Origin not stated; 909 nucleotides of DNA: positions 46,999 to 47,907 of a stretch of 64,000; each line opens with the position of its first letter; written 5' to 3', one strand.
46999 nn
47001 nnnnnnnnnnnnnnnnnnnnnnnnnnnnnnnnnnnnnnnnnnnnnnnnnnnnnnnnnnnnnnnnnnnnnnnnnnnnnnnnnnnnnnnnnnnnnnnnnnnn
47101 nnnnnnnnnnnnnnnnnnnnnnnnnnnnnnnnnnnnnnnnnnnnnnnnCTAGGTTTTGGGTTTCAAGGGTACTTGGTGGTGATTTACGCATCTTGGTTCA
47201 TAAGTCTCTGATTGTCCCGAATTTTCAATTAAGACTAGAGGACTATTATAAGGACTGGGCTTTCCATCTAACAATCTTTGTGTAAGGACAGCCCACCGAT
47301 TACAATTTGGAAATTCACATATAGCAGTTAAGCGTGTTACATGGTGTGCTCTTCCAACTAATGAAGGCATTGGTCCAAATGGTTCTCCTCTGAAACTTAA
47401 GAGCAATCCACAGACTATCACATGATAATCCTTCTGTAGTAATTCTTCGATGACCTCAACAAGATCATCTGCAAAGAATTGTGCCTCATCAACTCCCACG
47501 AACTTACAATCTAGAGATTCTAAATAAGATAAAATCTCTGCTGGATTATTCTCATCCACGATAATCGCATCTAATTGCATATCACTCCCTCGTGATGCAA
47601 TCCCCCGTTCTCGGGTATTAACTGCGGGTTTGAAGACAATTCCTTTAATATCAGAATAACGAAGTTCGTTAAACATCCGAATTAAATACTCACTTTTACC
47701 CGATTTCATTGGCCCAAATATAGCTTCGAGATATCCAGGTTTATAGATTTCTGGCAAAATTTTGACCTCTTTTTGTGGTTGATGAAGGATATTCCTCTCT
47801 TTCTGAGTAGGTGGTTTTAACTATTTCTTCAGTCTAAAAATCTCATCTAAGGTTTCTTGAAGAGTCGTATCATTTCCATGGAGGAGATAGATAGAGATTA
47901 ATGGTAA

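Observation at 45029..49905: Thymidine kinase embedded between, and overlapping, two paralogous Zn-ribbon (COG1743/DUF1156-type) DNA methyltransferases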

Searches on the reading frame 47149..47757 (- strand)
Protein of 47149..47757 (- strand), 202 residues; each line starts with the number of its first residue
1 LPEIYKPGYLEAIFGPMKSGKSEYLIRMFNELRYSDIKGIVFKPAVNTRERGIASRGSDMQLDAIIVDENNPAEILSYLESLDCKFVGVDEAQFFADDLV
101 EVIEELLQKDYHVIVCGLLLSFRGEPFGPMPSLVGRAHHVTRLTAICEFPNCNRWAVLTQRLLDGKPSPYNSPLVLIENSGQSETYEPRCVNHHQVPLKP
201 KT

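Call 5: search_protein_families(library=pfam, proteins=[window:47149-47757:-], max_evalue=0.01)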
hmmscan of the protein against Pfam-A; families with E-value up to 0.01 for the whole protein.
window:47149-47757:- (202 aa): 1 family
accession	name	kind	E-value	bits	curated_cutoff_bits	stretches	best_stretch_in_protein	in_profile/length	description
PF00265.24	TK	-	2.5e-32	112.6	20.6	1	9-194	2-176/176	Thymidine kinase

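Call 6: search_protein_families(library=padloc, proteins=[window:47149-47757:-], max_evalue=0.01)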
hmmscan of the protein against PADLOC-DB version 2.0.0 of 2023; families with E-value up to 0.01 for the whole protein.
window:47149-47757:- (202 aa): 0 families

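Call 7: search_protein_families(library=ncbifam, proteins=[window:47149-47757:-], max_evalue=0.01)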
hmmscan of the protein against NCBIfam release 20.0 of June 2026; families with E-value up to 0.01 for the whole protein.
window:47149-47757:- (202 aa): 5 families
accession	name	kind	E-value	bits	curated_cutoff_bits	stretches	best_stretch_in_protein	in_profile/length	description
NF003296.0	PRK04296.1-1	equivalog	8.7e-50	169.5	183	1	3-199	3-192/195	thymidine kinase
NF003300.0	PRK04296.1-5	equivalog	2.2e-13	50.4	195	1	14-195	8-188/194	thymidine kinase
NF003299.0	PRK04296.1-4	equivalog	1.2e-11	44.8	284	1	14-197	8-187/191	thymidine kinase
NF003297.0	PRK04296.1-2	equivalog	2.9e-08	33.6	252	1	10-195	4-194/216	thymidine kinase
NF003298.0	PRK04296.1-3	equivalog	1.4e-07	31.3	375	1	16-195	10-187/205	thymidine kinase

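Call 9: find_encoding_contigs(protein=window:47149-47757:-, flank=10000, max_places=10)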
Protein window:47149-47757:- (202 aa): no gene with exactly this product is on record in the collection.

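Call 24: find_homologous_proteins(query=window:47149-47757:-, max_evalue=0.00001)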
Query window:47149-47757:- (202 aa): 7932 proteins with E <= 0.00001 among 8000 candidates; the best 120 are listed.
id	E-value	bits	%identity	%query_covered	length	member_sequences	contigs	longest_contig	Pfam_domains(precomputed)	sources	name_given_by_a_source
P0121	3.5e-121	421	100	92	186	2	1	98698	PF00265.25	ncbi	-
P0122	1.7e-118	412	88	100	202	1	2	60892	PF00265.25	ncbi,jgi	ncbi:MAG: thymidine kinase [Candidatus Hodarchaeales archaeon]|jgi:thymidine kinase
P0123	1.3e-116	406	89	98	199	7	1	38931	PF00265.25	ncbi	-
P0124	3.0e-116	404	85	100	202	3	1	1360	PF00265.25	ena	-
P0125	4.8e-116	404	88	100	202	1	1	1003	PF00265.25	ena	-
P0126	7.9e-115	400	88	98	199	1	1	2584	PF00265.25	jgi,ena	-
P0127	3.8e-106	371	78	98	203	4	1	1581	PF00265.25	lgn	-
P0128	2.9e-104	365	87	92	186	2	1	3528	PF00265.25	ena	-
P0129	6.0e-102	358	78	98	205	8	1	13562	PF00265.25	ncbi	ncbi:MAG: thymidine kinase [Candidatus Hodarchaeales archaeon]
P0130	3.5e-101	355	76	100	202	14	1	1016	PF00265.25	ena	-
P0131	1.3e-98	347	74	99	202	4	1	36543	PF00265.25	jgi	jgi:thymidine kinase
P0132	4.3e-93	329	69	100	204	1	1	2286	PF00265.25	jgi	jgi:thymidine kinase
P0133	9.0e-93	328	68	100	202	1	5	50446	PF00265.25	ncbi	ncbi:MAG: thymidine kinase [Candidatus Hodarchaeales archaeon]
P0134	1.2e-92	327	69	100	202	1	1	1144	PF00265.25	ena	-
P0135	1.2e-92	327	69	99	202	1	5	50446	PF00265.25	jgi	jgi:thymidine kinase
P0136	1.0e-91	324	68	100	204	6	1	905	PF00265.25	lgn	-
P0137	3.4e-89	316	72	92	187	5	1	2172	PF00265.25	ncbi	-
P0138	6.9e-88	312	68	96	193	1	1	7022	PF00265.25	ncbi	ncbi:MAG: thymidine kinase [Candidatus Hodarchaeales archaeon]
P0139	1.3e-87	311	66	98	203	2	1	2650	PF00265.25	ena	-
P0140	1.7e-86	307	64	100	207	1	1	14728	PF00265.25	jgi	jgi:thymidine kinase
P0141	2.9e-86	307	71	90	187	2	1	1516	PF00265.25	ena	-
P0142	4.1e-86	306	69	98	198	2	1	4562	PF00265.25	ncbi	ncbi:MAG: thymidine kinase [Candidatus Hodarchaeota archaeon]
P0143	4.3e-83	296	68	92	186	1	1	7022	PF00265.25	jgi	jgi:thymidine kinase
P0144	8.9e-83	295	66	98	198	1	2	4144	PF00265.25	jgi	jgi:thymidine kinase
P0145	1.6e-79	285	65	98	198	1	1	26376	PF00265.25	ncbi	-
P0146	4.0e-78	280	63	98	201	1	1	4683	PF00265.25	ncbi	ncbi:MAG: thymidine kinase [Candidatus Hodarchaeota archaeon]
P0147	7.6e-78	279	62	98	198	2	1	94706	PF00265.25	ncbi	ncbi:MAG: thymidine kinase [Candidatus Thorarchaeota archaeon]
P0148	5.7e-76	273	62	98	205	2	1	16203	PF00265.25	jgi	jgi:thymidine kinase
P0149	7.0e-76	273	61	98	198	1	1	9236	PF00265.25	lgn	-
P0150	2.1e-75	271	60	99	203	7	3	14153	PF00265.25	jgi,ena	-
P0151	2.4e-75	271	62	98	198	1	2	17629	PF00265.25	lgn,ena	-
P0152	3.2e-75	270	62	98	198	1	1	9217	PF00265.25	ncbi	ncbi:MAG: thymidine kinase [Candidatus Hodarchaeota archaeon]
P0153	4.5e-75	270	61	98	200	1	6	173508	PF00265.25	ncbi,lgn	ncbi:MAG: thymidine kinase [Promethearchaeota archaeon]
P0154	5.0e-75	270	61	98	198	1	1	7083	PF00265.25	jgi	jgi:thymidine kinase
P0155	1.5e-74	268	60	99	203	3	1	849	PF00265.25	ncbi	-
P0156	2.7e-74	267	60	98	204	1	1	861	PF00265.25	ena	-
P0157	6.6e-74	266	62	98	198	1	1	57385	PF00265.25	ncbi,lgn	ncbi:MAG: thymidine kinase [Promethearchaeota archaeon]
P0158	1.5e-73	265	60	98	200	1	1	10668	PF00265.25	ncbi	ncbi:MAG: thymidine kinase [Candidatus Hodarchaeota archaeon]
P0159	1.5e-73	265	60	98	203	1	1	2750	PF00265.25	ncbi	ncbi:MAG: thymidine kinase [Candidatus Hodarchaeota archaeon]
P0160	1.6e-73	265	78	73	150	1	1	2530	PF00265.25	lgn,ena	-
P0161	1.8e-73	265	58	98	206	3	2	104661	PF00265.25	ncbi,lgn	-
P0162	3.7e-73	264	59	98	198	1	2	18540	PF00265.25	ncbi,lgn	ncbi:MAG: thymidine kinase [Candidatus Thorarchaeota archaeon]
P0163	4.4e-73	264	60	98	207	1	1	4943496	PF00265.25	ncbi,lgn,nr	ncbi:MAG: thymidine kinase [Candidatus Heimdallarchaeota archaeon]|nr:MAG: thymidine kinase [Candida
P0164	8.4e-73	263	62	97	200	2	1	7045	PF00265.25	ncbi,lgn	-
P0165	1.1e-72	262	60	98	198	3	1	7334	PF00265.25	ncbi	-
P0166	1.6e-72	262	60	98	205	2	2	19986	PF00265.25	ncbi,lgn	ncbi:MAG: thymidine kinase [Candidatus Hodarchaeota archaeon]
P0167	3.8e-72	260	60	99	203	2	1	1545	PF00265.25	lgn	-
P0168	4.4e-72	260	59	99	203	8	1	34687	PF00265.25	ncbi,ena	-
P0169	7.3e-72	260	61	97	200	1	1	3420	PF00265.25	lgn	-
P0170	1.1e-70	256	58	99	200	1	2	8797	PF00265.25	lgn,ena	-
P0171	4.9e-70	254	58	98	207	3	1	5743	PF00265.25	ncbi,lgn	ncbi:MAG: thymidine kinase [Candidatus Hodarchaeota archaeon]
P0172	5.6e-70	253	58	99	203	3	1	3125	PF00265.25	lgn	-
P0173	1.3e-69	252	59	98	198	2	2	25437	PF00265.25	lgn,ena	-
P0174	4.6e-69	250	56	98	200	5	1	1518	PF00265.25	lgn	-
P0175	1.3e-66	242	57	98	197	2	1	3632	PF00265.25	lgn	-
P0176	2.0e-59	219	54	89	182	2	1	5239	PF00265.25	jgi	jgi:thymidine kinase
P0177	1.3e-57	213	56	83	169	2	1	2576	PF00265.25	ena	-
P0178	4.5e-53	198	70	63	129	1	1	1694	PF00265.25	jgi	jgi:thymidine kinase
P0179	7.0e-52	194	51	97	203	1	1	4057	PF00265.25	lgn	-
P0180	1.1e-49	187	45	97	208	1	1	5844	PF00265.25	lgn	-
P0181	1.1e-48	184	46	96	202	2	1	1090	PF00265.25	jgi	jgi:thymidine kinase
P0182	2.3e-48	183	48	97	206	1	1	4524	PF00265.25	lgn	-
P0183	1.2e-47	180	48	97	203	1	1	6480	PF00265.25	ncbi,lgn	-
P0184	6.4e-47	178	49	95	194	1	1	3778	PF00265.25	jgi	jgi:thymidine kinase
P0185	1.7e-46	177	42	94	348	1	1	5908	PF00265.25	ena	-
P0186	3.0e-46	176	45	95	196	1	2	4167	PF00265.25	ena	-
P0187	1.4e-45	174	47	97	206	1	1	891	PF00265.25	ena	-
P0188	5.0e-45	172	47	95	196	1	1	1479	PF00265.25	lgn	-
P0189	5.6e-45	172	48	95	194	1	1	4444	PF00265.25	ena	-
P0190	4.7e-44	169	48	96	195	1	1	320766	PF00265.25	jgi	jgi:thymidine kinase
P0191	1.4e-43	167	45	96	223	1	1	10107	PF00265.25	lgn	-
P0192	3.7e-43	166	47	97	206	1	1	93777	PF00265.25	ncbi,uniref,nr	ncbi:thymidine kinase [Oceanobacillus halophilus]|uniref:Thymidine kinase n=1 Tax=Oceanobacillus hal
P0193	7.2e-43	165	42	97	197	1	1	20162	PF00265.25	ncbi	-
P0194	7.4e-43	165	45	97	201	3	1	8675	PF00265.25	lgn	-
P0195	8.1e-43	165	45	95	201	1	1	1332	PF00265.25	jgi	-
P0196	3.5e-42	163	47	96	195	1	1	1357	PF00265.25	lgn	-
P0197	8.9e-42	161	47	98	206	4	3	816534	PF00265.25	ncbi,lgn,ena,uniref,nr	ncbi:thymidine kinase [Ornithinibacillus bavariensis]|uniref:Thymidine kinase n=1 Tax=Ornithinibacil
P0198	1.7e-41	160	43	97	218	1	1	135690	PF00265.25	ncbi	-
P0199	1.9e-41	160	43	97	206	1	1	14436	PF00265.25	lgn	-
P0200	4.8e-41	159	45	96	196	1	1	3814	PF00265.25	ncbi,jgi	-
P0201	5.1e-41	159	46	97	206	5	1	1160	PF00265.25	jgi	jgi:thymidine kinase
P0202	5.2e-41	159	43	97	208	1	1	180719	PF00265.25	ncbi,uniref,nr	ncbi:thymidine kinase [Aquibacillus halophilus]|uniref:Thymidine kinase n=1 Tax=Aquibacillus halophi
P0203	5.6e-41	159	44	97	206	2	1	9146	PF00265.25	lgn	-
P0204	5.9e-41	159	45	97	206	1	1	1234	PF00265.25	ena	-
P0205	6.8e-41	158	43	97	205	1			PF00265.25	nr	nr:thymidine kinase [Aquibacillus halophilus]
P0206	1.2e-40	158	44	96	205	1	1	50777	PF00265.25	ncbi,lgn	ncbi:MAG: thymidine kinase [Candidatus Pacearchaeota archaeon]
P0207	1.3e-40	158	45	97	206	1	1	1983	PF00265.25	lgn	-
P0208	1.3e-40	158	46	96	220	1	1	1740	PF00265.25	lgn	-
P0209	1.6e-40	157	45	97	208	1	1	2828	PF00265.25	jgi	jgi:thymidine kinase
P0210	1.6e-40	157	45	98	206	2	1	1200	PF00265.25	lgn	-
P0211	1.6e-40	157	46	100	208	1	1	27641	PF00265.25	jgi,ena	-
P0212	2.0e-40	157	46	100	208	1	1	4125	PF00265.25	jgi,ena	-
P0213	2.2e-40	157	46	100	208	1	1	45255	PF00265.25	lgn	-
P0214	3.0e-40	156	43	96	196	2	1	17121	PF00265.25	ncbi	-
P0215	3.0e-40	156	39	97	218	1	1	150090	PF00265.25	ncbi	-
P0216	3.5e-40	156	45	97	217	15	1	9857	PF00265.25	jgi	jgi:thymidine kinase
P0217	5.1e-40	156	44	97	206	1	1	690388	PF00265.25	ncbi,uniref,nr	ncbi:thymidine kinase [Oceanobacillus halotolerans]|uniref:thymidine kinase n=1 Tax=Oceanobacillus h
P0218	5.4e-40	155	45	97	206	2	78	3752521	PF00265.25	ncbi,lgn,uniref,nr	ncbi:thymidine kinase [Lentibacillus sp. L22]|uniref:thymidine kinase n=1 Tax=Lentibacillus TaxID=17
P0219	5.7e-40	155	45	97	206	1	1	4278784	PF00265.25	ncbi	ncbi:thymidine kinase [Cerasibacillus sp. JNUCC 74]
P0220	6.1e-40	155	43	97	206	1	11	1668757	PF00265.25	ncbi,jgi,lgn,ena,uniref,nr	ncbi:thymidine kinase [Virgibacillus proomii]|jgi:thymidine kinase|uniref:thymidine kinase n=1 Tax=V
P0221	6.5e-40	155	44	96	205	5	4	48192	PF00265.25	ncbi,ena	-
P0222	6.6e-40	155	41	96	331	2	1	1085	PF00265.25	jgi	jgi:thymidine kinase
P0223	6.6e-40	155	43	96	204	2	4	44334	PF00265.25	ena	-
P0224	6.8e-40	155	43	100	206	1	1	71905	PF00265.25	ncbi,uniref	ncbi:thymidine kinase [Lentibacillus salinarum]|uniref:Thymidine kinase n=1 Tax=Lentibacillus salina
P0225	6.9e-40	155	43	97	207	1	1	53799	PF00265.25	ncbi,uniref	ncbi:thymidine kinase [Paraliobacillus sp. JSM ZJ581]|uniref:thymidine kinase n=1 Tax=Paraliobacillu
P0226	7.1e-40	155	45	96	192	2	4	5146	PF00265.25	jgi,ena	-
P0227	1.0e-39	155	45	97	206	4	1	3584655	PF00265.25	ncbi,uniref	ncbi:thymidine kinase [Virgibacillus flavescens]|uniref:thymidine kinase n=1 Tax=Virgibacillus flave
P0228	1.1e-39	154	44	97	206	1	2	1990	PF00265.25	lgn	-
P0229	1.3e-39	154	43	97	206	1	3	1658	PF00265.25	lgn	-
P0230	1.4e-39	154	43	97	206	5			PF00265.25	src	-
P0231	1.6e-39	154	43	98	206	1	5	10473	PF00265.25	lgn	-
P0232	1.7e-39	154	43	100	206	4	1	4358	PF00265.25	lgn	-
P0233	1.7e-39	154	45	98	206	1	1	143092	PF00265.25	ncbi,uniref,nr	ncbi:thymidine kinase [Ornithinibacillus scapharcae]|uniref:thymidine kinase n=1 Tax=Ornithinibacill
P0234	1.8e-39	154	43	95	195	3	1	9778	PF00265.25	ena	-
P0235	1.9e-39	154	45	97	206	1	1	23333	PF00265.25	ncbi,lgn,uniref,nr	ncbi:thymidine kinase [Ornithinibacillus halophilus]|uniref:Thymidine kinase n=1 Tax=Ornithinibacill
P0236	2.0e-39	154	43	96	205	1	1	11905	PF00265.25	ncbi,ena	-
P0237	2.2e-39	153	45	98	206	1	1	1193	PF00265.25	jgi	jgi:thymidine kinase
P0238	2.3e-39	153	45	97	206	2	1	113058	PF00265.25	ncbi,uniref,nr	ncbi:thymidine kinase [Alkalibacillus aidingensis]|uniref:thymidine kinase n=1 Tax=Alkalibacillus ai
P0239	2.4e-39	153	44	97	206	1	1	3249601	PF00265.25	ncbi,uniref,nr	ncbi:thymidine kinase [Virgibacillus doumboii]|uniref:thymidine kinase n=1 Tax=Virgibacillus doumboi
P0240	3.0e-39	153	45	98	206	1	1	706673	PF00265.25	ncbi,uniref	ncbi:thymidine kinase [Ornithinibacillus xuwenensis]|uniref:Thymidine kinase n=1 Tax=Ornithinibacill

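Call 25: find_encoding_contigs(protein=P0131, flank=6000, max_places=2)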
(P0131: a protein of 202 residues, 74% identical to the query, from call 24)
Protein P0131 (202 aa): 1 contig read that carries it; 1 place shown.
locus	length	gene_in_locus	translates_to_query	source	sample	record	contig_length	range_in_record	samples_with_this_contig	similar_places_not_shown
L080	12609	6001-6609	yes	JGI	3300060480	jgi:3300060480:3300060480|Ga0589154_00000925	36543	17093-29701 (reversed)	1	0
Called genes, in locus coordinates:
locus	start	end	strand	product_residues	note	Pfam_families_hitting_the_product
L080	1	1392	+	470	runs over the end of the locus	PF02629:CoA_binding (weak), PF13380:CoA_binding_2, PF13607:Succ_CoA_lig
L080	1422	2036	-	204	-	PF12840:HTH_20, PF25212:HVO_A0114 (weak), PF01022:HTH_5, PF01047:MarR (weak), PF01978:TrmB, PF08279:HTH_11 (weak), PF13412:HTH_24 (weak), PF09339:HTH_IclR (faint)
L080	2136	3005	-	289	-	PF13527:Acetyltransf_9 (faint), PF00583:Acetyltransf_1, PF08445:FR47 (faint), PF13673:Acetyltransf_10, PF13508:Acetyltransf_7 (weak), PF00583:Acetyltransf_1, PF13673:Acetyltransf_10 (weak), PF13508:Acetyltransf_7 (weak), +1 more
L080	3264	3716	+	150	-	-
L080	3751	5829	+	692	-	PF01555:N6_N4_Mtase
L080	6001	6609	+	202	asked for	PF00265:TK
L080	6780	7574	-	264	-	PF02592:Vut_1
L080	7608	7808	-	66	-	-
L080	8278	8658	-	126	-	-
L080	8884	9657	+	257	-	PF00730:HhH-GPD, PF00633:HHH (faint)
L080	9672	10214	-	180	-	PF13302:Acetyltransf_3, PF13420:Acetyltransf_4, PF00583:Acetyltransf_1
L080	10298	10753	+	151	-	PF04073:tRNA_edit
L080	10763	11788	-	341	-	-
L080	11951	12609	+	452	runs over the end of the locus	PF00890:FAD_binding_2 (faint), PF01134:GIDA (weak), PF01266:DAO (faint), PF01494:FAD_binding_3, PF03486:HI0933_like (faint), PF04820:Trp_halogenase (faint), PF12831:FAD_oxidored, PF22578:GGR_cat, +1 more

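Call 26: find_encoding_contigs(protein=P0133, flank=6000, max_places=2)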
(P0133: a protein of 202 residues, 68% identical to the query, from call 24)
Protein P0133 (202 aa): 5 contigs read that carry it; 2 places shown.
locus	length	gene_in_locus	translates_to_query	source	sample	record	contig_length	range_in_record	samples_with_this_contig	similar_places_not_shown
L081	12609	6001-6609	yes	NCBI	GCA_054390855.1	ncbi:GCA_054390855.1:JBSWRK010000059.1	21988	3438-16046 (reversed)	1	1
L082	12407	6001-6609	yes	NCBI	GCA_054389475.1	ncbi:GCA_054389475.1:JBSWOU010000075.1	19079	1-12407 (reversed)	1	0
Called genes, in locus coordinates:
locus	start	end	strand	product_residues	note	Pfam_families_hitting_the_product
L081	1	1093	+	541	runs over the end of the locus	PF00149:Metallophos, PF12850:Metallophos_2 (faint), PF00149:Metallophos (weak)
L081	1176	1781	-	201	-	-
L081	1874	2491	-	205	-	PF12840:HTH_20, PF25212:HVO_A0114 (weak), PF01022:HTH_5, PF01047:MarR (weak), PF01978:TrmB, PF08279:HTH_11 (weak), PF13412:HTH_24 (weak), PF09339:HTH_IclR (faint)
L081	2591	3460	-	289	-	PF13527:Acetyltransf_9 (faint), PF00583:Acetyltransf_1, PF13673:Acetyltransf_10, PF13508:Acetyltransf_7, PF08445:FR47 (faint), PF00583:Acetyltransf_1, PF13673:Acetyltransf_10 (weak), PF13508:Acetyltransf_7 (weak), +1 more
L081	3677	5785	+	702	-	PF01555:N6_N4_Mtase (weak)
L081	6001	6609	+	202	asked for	PF00265:TK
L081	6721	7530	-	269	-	PF02592:Vut_1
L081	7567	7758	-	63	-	-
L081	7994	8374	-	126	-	-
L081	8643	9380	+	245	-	PF00730:HhH-GPD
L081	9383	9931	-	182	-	PF13302:Acetyltransf_3, PF13420:Acetyltransf_4, PF13523:Acetyltransf_8 (weak), PF00583:Acetyltransf_1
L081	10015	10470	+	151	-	PF04073:tRNA_edit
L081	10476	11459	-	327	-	-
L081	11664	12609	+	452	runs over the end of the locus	PF00070:Pyr_redox (faint), PF00890:FAD_binding_2 (faint), PF01134:GIDA (weak), PF01266:DAO (faint), PF01494:FAD_binding_3, PF03486:HI0933_like (weak), PF04820:Trp_halogenase (faint), PF12831:FAD_oxidored, +1 more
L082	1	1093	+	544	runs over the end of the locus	PF00149:Metallophos, PF12850:Metallophos_2 (faint), PF00149:Metallophos (weak)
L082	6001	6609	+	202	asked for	PF00265:TK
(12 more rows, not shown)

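Call 27: find_encoding_contigs(protein=P0140, flank=6000, max_places=2)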
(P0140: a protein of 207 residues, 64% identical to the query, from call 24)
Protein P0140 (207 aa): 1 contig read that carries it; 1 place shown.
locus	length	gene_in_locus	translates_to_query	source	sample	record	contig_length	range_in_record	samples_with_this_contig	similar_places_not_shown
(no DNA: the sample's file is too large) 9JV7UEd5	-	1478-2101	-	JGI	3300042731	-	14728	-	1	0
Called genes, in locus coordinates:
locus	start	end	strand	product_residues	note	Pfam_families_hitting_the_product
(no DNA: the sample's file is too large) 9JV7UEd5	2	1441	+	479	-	PF00149:Metallophos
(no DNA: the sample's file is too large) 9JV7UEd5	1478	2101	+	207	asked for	PF00265:TK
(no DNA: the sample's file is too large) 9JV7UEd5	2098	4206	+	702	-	PF01170:UPF0020 (faint), PF01555:N6_N4_Mtase (weak)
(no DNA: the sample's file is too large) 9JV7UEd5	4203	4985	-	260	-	PF02592:Vut_1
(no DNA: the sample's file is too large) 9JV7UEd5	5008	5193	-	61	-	-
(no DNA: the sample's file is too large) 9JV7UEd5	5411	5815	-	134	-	-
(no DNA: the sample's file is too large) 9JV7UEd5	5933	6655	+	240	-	PF00730:HhH-GPD, PF00633:HHH (weak)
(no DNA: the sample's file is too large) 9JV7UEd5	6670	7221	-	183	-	PF13302:Acetyltransf_3, PF13420:Acetyltransf_4, PF00583:Acetyltransf_1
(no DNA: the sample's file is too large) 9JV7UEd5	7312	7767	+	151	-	PF04073:tRNA_edit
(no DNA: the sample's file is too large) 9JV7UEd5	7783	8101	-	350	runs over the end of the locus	-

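Call 28: find_encoding_contigs(protein=P0163, flank=6000, max_places=2)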
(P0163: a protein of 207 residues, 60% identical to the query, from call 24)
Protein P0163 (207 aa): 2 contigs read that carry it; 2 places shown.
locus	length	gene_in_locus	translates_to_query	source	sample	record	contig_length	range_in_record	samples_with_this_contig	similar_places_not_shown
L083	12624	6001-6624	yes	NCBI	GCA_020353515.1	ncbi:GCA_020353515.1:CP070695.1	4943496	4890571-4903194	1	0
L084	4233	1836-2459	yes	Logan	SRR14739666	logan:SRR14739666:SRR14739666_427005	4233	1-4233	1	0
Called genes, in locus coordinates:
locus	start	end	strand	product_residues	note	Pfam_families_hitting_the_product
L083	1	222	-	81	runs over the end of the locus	-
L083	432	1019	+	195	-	PF00515:TPR_1 (faint)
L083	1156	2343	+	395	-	PF01321:Creatinase_N, PF00557:Peptidase_M24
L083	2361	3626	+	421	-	PF00083:Sugar_tr (weak), PF07690:MFS_1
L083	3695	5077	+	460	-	PF02878:PGM_PMM_I, PF02879:PGM_PMM_II, PF00408:PGM_PMM_IV (weak)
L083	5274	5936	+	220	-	PF01712:dNK, PF02223:Thymidylate_kin (weak)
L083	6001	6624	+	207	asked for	PF00265:TK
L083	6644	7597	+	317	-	PF00294:PfkB, PF08543:Phos_pyr_kin (weak)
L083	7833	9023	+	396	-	PF02608:Bmp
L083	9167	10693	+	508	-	PF00005:ABC_tran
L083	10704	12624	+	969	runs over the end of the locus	PF02653:BPD_transp_2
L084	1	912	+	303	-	?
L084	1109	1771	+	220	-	PF01712:dNK, PF02223:Thymidylate_kin (weak)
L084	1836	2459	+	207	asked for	PF00265:TK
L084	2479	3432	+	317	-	PF00294:PfkB, PF08543:Phos_pyr_kin (weak)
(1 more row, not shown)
